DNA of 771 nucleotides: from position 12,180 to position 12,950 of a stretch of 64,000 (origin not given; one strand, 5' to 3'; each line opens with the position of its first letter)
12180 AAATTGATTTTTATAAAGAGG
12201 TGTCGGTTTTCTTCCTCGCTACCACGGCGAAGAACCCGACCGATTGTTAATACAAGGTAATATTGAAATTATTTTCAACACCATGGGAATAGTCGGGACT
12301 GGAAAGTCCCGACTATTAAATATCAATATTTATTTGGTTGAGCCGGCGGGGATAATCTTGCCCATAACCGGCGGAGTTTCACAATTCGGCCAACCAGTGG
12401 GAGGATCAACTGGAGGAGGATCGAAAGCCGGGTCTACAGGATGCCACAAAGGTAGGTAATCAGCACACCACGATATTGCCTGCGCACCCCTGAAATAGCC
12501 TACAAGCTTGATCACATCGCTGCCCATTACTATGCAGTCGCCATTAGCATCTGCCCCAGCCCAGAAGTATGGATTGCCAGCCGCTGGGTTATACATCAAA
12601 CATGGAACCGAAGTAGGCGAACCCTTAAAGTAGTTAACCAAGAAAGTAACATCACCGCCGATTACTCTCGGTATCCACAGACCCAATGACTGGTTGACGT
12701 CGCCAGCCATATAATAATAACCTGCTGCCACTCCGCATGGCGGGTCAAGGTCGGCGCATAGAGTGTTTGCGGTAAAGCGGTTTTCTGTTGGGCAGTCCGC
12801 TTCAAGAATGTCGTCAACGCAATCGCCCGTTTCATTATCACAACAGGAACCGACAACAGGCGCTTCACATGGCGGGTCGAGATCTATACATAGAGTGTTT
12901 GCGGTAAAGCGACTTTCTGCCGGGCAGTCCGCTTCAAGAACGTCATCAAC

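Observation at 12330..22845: Tandem giant paralogs with a gingipain-like C25 domain in which the expected catalytic His is replaced by Trp (possible pseudopeptidase or adhesin)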

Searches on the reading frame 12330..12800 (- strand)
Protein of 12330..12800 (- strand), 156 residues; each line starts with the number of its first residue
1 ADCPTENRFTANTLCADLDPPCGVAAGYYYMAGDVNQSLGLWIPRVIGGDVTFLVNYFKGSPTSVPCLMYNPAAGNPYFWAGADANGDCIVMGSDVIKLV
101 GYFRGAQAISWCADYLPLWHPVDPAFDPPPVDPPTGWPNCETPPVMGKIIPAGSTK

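Call 68: search_protein_families(library=pfam, proteins=[window:12330-12800:-], max_evalue=1)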
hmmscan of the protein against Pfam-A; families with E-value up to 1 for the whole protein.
window:12330-12800:- (156 aa): 0 families
